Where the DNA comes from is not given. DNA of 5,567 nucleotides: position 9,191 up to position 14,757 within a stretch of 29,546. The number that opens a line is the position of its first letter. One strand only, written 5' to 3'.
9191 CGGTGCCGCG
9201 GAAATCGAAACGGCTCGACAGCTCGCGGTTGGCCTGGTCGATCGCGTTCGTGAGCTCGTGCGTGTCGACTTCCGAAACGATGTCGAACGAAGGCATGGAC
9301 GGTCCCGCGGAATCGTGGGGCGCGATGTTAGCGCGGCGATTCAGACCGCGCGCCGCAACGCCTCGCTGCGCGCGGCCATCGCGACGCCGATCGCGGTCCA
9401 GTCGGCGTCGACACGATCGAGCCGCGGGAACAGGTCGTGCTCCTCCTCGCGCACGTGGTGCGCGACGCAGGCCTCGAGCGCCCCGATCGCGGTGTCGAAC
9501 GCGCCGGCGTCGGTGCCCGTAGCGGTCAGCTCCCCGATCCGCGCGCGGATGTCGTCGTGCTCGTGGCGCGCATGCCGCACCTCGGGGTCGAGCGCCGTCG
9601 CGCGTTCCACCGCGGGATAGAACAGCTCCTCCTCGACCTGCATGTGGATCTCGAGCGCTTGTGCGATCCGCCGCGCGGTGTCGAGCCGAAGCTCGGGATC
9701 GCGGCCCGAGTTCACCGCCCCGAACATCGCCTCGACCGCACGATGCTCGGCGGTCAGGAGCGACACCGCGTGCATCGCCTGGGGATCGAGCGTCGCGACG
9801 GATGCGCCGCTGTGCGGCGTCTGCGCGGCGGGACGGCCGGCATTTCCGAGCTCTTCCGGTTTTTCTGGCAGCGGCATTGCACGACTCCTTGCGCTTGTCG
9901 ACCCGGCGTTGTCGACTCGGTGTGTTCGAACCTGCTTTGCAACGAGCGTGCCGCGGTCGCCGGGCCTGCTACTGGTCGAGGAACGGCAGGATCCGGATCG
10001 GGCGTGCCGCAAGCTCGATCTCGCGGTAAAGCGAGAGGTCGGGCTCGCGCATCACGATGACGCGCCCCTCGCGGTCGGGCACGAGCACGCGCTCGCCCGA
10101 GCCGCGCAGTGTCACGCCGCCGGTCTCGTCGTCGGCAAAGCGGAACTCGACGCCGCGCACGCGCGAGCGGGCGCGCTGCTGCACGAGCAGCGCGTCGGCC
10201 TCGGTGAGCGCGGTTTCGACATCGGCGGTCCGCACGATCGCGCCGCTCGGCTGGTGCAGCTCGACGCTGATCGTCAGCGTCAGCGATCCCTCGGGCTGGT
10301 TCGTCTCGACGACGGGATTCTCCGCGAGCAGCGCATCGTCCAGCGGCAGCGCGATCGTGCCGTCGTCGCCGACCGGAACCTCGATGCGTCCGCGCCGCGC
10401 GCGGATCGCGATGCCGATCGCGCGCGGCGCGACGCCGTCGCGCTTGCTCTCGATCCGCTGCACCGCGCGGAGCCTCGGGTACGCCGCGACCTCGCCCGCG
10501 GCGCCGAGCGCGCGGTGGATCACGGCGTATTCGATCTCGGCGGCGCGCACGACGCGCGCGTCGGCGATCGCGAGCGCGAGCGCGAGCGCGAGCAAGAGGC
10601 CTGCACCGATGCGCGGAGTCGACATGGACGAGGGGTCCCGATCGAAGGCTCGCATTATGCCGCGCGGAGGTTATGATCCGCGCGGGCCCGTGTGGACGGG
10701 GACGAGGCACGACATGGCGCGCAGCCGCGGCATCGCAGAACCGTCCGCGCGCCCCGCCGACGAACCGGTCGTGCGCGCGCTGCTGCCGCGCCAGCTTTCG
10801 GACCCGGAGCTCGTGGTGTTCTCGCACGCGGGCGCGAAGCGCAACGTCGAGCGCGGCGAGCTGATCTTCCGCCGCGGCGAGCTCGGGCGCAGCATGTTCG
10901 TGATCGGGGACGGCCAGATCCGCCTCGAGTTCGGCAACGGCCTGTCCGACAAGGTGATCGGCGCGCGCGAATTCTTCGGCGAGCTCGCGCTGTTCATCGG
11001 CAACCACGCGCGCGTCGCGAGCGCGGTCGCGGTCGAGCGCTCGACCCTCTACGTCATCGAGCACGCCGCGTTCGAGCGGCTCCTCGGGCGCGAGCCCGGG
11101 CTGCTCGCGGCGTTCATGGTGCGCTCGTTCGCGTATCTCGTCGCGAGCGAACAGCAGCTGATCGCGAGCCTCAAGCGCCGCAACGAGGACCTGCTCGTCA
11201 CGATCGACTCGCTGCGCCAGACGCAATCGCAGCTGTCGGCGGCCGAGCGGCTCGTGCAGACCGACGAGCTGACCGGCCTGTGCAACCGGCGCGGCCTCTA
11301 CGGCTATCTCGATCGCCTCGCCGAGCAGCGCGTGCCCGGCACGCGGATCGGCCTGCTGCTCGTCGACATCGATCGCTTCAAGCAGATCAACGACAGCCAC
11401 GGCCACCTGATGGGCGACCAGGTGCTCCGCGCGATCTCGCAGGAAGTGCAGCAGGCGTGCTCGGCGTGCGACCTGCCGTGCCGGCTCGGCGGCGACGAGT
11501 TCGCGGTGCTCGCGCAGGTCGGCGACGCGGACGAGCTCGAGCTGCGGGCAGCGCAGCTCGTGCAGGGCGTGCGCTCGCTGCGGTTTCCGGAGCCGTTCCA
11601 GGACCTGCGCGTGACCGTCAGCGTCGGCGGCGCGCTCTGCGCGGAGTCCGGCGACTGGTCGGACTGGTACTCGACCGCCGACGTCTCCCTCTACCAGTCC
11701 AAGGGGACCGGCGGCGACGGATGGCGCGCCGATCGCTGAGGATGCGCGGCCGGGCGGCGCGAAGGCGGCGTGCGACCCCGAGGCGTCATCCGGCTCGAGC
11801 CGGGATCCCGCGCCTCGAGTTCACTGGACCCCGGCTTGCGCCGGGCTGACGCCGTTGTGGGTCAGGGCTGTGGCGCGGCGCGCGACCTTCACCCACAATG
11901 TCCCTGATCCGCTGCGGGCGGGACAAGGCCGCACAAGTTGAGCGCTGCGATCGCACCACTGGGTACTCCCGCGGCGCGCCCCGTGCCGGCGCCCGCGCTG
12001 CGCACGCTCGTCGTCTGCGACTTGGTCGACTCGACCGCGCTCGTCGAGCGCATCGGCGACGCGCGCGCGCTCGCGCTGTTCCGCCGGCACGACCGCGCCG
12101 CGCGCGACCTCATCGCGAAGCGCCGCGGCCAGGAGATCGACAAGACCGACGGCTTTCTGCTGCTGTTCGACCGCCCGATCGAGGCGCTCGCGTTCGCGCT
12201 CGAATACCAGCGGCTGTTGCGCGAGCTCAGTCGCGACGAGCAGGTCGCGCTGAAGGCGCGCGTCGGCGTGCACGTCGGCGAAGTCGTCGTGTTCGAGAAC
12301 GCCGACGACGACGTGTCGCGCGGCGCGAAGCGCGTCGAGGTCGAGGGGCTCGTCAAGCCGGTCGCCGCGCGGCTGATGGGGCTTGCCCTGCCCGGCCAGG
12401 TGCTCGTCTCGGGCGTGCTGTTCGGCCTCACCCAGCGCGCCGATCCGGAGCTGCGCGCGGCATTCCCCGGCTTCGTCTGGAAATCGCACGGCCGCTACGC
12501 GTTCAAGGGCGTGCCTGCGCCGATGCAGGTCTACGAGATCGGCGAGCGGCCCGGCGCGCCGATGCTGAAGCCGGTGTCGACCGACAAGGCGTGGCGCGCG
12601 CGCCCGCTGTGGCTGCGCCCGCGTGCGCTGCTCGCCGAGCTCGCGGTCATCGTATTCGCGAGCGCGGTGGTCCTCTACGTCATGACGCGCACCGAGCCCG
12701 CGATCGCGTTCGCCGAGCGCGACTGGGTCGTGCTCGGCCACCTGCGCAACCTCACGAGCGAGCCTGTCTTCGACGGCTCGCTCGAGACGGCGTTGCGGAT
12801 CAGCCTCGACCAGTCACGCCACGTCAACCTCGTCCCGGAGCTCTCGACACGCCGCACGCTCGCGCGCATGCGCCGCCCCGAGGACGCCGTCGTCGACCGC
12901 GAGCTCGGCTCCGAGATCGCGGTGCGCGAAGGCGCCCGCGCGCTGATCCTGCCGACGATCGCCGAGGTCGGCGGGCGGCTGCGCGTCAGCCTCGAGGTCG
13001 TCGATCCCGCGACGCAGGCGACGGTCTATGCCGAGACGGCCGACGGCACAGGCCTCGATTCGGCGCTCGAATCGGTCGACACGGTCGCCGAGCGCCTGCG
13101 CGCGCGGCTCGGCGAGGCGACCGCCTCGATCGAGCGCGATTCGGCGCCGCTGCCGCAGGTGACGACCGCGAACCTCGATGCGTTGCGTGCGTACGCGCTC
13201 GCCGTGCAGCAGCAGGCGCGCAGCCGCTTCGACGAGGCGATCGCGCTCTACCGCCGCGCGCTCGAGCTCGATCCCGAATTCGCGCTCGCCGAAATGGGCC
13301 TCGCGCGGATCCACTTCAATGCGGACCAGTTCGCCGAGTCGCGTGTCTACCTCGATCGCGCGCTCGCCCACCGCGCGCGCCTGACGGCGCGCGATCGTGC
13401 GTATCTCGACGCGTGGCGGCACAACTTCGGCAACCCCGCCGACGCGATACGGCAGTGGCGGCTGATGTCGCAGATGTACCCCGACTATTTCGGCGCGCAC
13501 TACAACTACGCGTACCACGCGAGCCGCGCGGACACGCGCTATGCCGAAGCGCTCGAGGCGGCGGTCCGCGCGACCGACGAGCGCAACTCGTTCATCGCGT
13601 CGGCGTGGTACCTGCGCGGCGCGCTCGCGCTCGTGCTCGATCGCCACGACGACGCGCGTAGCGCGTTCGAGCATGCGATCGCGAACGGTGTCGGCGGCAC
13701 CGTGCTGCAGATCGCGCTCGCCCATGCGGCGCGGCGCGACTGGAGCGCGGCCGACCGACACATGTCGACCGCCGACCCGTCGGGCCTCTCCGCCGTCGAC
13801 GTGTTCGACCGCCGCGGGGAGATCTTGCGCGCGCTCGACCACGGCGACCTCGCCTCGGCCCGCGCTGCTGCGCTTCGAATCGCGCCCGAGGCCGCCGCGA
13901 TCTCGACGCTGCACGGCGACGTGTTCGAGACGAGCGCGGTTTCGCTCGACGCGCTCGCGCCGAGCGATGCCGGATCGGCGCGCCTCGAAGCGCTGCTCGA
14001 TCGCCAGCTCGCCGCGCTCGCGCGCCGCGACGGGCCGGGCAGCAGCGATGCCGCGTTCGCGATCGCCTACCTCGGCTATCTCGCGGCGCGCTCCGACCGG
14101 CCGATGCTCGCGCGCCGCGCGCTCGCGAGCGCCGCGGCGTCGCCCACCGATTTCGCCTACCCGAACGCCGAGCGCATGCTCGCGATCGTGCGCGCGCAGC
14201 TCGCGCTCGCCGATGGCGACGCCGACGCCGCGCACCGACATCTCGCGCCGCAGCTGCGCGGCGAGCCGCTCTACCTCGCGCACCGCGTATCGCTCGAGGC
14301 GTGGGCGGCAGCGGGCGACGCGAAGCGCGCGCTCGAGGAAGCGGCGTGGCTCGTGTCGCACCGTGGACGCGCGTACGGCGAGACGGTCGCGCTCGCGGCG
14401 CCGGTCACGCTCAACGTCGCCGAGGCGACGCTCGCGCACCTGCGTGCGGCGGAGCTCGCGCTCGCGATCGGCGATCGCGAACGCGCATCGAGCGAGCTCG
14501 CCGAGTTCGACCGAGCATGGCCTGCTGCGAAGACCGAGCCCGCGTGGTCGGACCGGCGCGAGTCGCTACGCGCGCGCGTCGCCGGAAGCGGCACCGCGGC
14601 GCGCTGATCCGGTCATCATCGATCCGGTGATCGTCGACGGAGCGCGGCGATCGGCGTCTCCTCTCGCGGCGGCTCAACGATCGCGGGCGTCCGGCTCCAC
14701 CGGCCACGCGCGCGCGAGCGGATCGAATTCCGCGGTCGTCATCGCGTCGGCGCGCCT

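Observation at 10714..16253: Candidate RiPP-gated second-messenger cascade: modified peptide -> TPR/cyclase receptor -> cNMP -> cNMP-GGDEF -> c-di-GMP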

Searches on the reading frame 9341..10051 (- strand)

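Call 31: search_protein_families(library=pfam, proteins=[window:9341-10051:-], max_evalue=0.01)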
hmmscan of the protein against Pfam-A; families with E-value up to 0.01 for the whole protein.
window:9341-10051:- (236 aa): 1 family
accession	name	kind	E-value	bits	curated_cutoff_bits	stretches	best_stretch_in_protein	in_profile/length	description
PF01814.28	Hemerythrin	-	4.5e-20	72.8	25.3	1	94-211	1-127/127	Hemerythrin HHE cation binding domain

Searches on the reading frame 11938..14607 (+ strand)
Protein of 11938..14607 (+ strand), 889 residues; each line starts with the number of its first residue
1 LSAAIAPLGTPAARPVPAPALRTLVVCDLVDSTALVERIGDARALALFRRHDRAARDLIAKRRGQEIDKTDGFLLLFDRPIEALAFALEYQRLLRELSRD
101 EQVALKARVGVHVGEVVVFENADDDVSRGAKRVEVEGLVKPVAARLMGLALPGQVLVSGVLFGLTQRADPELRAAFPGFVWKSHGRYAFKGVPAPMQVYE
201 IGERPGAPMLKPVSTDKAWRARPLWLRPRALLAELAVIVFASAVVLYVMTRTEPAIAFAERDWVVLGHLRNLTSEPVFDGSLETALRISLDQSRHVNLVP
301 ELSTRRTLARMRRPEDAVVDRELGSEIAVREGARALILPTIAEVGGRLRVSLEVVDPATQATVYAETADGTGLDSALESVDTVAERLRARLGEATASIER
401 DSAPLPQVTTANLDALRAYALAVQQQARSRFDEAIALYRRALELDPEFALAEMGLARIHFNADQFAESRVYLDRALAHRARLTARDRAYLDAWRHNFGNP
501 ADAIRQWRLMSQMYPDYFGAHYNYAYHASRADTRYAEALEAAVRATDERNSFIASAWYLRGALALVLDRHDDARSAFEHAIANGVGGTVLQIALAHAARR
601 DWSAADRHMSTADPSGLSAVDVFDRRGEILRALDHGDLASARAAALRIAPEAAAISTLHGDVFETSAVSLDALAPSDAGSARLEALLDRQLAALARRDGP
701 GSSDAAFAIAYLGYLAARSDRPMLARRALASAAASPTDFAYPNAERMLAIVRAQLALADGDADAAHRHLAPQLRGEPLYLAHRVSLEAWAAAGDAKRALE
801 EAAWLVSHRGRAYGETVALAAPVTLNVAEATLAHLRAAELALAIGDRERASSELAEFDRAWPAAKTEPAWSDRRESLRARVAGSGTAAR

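Call 3: search_protein_families(library=pfam, proteins=[window:11938-14607:+])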
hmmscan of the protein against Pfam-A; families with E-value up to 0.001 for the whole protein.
window:11938-14607:+ (889 aa): 7 families
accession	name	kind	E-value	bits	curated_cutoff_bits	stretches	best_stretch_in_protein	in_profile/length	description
PF00515.34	TPR_1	-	6.8e-09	35.6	27.8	1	419-448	5-34/34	Tetratricopeptide repeat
PF14559.12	TPR_19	-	2e-07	31.7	25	1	429-479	5-55/68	Tetratricopeptide repeat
PF13181.12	TPR_8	-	1.7e-05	25.1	25.7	0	430-447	16-33/34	Tetratricopeptide repeat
PF13414.12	TPR_11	-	1.8e-05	24.8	26.8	1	428-456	7-35/42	TPR repeat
PF24575.1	TPR_Slam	-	2e-05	25.4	35.2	1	414-467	46-99/104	Surface lipoprotein assembly modifier, N-terminal TPR repeats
PF07719.23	TPR_2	-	0.00016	21.9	27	1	419-447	5-33/34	Tetratricopeptide repeat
PF13432.12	TPR_16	-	0.00019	22.2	32.7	1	419-477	1-59/65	Tetratricopeptide repeat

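Call 4: search_protein_families(library=ncbifam, proteins=[window:11938-14607:+])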
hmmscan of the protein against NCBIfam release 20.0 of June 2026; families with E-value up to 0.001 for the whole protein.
window:11938-14607:+ (889 aa): 3 families
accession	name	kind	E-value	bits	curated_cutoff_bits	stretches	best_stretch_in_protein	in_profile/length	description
TIGR04510.1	mod_pep_cyc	subfamily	2.5e-255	849.9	400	1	18-833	2-813/814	putative peptide modification system cyclase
NF058673.1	LipAdnlyCyLipJMY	equivalog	5.9e-14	51.6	800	1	21-199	295-447/449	bifunctional lipase/adenylate cyclase LipJ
NF033762.1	social_mot_Tgl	equivalog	0.00034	20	225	0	418-542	34-162/252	social motility TPR repeat lipoprotein Tgl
